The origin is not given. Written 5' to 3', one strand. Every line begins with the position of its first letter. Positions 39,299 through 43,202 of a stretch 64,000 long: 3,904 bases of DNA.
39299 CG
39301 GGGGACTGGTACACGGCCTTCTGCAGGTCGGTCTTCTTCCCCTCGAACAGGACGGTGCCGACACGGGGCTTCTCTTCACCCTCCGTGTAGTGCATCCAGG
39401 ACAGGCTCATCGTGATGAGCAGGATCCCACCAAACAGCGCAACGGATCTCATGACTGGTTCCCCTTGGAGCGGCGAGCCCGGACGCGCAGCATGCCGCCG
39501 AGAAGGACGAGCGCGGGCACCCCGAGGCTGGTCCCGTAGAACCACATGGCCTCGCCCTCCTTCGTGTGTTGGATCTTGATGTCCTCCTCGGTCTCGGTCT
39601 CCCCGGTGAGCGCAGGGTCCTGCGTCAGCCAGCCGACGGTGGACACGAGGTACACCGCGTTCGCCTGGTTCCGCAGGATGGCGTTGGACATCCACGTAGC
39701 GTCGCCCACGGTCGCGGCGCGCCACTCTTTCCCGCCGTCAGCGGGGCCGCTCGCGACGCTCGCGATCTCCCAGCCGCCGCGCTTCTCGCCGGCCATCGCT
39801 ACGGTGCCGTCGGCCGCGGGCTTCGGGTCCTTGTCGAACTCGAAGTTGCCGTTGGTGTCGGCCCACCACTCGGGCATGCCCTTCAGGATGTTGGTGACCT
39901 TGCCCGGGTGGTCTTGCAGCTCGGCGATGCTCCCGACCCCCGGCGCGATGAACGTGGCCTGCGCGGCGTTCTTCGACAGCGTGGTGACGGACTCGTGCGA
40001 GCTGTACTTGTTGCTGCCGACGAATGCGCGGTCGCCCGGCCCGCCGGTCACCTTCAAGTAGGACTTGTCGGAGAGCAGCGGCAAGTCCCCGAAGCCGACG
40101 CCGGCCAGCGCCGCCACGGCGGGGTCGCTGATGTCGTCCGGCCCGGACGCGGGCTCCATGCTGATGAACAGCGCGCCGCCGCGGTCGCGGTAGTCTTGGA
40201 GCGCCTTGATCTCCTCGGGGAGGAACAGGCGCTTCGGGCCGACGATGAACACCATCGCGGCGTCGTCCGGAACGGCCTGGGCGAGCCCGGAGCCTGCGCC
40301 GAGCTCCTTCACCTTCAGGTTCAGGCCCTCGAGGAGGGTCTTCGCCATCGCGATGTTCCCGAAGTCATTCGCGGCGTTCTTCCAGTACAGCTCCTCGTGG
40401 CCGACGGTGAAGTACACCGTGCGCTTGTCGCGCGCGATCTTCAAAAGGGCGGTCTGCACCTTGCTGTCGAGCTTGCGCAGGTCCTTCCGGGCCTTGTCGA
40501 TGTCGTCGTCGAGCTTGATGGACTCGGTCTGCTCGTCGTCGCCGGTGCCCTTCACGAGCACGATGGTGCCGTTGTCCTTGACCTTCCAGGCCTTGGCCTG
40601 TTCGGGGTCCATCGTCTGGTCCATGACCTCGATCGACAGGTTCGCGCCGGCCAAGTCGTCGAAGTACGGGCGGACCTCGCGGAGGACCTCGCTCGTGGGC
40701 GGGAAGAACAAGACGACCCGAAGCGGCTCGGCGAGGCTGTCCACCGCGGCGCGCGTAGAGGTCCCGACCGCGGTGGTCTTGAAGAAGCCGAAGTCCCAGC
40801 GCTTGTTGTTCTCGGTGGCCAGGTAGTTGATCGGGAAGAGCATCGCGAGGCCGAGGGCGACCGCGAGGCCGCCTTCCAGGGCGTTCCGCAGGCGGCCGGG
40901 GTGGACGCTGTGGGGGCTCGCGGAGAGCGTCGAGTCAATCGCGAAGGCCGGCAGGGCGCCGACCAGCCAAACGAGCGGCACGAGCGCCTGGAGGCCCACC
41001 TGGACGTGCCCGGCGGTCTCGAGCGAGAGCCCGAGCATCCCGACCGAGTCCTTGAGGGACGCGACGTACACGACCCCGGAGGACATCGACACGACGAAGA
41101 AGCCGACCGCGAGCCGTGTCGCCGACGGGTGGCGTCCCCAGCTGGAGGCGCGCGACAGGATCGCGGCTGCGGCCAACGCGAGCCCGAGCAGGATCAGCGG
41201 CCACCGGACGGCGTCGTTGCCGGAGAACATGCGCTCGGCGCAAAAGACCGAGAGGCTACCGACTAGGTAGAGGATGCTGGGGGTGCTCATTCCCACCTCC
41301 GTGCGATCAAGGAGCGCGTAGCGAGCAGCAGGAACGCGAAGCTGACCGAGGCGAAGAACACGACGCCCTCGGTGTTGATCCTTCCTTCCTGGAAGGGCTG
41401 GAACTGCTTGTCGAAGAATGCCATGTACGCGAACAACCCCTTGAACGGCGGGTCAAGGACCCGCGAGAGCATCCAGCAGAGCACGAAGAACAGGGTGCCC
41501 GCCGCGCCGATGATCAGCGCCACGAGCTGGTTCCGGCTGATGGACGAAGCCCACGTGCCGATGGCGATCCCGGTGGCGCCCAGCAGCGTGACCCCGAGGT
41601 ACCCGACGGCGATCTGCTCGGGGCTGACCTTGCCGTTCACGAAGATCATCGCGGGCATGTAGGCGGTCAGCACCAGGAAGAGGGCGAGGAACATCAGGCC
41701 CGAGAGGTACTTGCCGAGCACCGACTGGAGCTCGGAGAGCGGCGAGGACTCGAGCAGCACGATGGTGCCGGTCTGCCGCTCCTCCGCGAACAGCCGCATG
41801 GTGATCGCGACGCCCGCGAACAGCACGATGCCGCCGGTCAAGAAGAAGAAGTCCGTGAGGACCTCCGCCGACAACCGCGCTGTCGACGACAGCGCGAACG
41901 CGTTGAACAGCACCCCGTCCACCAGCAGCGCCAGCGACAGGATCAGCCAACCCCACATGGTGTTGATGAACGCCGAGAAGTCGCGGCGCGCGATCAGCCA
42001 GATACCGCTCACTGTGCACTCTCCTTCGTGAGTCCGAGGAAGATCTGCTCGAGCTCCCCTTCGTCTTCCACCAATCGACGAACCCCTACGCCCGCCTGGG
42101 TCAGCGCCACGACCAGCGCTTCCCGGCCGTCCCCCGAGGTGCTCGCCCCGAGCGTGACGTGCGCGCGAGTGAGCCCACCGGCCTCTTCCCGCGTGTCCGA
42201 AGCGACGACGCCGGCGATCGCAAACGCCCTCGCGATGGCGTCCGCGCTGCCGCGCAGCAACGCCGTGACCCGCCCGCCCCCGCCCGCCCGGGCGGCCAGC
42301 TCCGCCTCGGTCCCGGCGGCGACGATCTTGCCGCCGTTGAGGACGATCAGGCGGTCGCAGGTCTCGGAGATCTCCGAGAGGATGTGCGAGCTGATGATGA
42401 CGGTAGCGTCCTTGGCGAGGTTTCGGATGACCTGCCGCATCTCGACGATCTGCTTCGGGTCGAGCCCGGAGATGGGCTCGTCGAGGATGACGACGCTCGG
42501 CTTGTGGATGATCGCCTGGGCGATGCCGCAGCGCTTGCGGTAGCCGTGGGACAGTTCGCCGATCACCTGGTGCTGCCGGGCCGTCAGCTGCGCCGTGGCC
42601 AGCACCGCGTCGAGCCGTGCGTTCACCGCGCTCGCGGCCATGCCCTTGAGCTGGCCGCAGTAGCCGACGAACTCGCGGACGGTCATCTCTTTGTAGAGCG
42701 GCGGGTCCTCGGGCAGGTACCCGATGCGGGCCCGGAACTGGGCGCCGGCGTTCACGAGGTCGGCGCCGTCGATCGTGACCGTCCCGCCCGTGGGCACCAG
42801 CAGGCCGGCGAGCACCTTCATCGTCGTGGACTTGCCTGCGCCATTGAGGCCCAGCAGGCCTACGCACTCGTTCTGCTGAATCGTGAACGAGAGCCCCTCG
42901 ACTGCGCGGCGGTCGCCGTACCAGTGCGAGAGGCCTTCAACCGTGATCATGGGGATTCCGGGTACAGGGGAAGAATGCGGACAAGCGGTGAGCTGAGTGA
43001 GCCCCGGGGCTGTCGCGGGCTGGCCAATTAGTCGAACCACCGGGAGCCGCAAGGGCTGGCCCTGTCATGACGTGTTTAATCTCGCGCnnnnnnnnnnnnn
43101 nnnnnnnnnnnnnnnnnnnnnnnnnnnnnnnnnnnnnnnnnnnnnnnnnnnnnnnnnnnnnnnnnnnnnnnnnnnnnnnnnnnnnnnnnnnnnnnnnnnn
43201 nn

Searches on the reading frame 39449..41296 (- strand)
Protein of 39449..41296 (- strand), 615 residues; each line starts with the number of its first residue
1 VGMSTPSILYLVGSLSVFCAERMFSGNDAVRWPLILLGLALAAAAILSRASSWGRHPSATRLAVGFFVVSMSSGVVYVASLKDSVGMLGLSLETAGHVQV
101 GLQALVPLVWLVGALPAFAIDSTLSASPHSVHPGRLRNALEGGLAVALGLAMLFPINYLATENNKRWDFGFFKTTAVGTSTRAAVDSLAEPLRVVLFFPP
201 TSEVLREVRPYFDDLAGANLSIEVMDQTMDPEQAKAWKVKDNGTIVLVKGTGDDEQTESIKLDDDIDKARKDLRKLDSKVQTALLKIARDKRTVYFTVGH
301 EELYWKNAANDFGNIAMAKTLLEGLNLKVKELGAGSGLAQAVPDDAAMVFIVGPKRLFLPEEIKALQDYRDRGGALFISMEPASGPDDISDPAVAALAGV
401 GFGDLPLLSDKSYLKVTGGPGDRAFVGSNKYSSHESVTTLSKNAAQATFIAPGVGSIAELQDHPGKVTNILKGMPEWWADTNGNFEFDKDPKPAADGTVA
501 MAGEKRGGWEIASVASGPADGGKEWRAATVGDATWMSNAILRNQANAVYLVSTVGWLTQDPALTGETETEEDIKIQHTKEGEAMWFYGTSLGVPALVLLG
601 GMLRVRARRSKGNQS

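Call 79: search_protein_families(library=pfam, proteins=[window:39449-41296:-], max_evalue=0.00001)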
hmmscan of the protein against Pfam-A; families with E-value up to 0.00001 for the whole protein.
window:39449-41296:- (615 aa): 0 families

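Call 82: search_protein_families(library=pfam, proteins=[window:39452-41296:-], max_evalue=0.01)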
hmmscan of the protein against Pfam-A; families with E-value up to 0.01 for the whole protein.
window:39452-41296:- (615 aa): 2 families
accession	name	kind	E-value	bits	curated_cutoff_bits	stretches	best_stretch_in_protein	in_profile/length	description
PF09822.16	ABC_transp_aux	-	4e-05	23.4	34.7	1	291-392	1-93/288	ABC-type uncharacterized transport system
PF14258.12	DUF4350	-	0.0076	17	30.4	0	321-550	15-177/181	Domain of unknown function (DUF4350)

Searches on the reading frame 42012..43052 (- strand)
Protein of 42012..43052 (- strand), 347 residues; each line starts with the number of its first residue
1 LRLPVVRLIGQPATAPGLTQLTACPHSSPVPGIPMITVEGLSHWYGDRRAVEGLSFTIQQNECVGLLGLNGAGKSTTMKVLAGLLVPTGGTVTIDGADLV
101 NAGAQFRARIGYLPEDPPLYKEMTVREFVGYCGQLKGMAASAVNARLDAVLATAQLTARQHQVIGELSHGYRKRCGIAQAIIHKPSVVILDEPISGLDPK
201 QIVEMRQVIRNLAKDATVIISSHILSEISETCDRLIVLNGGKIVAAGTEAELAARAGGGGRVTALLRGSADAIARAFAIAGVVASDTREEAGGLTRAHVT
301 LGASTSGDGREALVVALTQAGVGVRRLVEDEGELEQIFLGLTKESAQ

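Call 82: search_protein_families(library=pfam, proteins=[window:42012-43052:-], max_evalue=0.01)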
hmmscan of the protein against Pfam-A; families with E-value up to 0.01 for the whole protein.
window:42012-43052:- (347 aa): 4 families
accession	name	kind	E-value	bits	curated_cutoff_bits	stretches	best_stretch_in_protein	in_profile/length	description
PF00005.33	ABC_tran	-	9e-33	114.2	25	1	52-194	2-136/137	ABC transporter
PF13304.12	AAA_21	-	6.5e-10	40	27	1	164-226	235-301/304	AAA domain, putative AbiEii toxin, Type IV TA system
PF02463.25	SMC_N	-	0.0059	16.5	40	0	184-236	158-209/220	RecF/RecN/SMC N terminal domain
PF00448.28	SRP54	-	0.0068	16.5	22.7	0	65-105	5-45/196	SRP54-type protein, GTPase domain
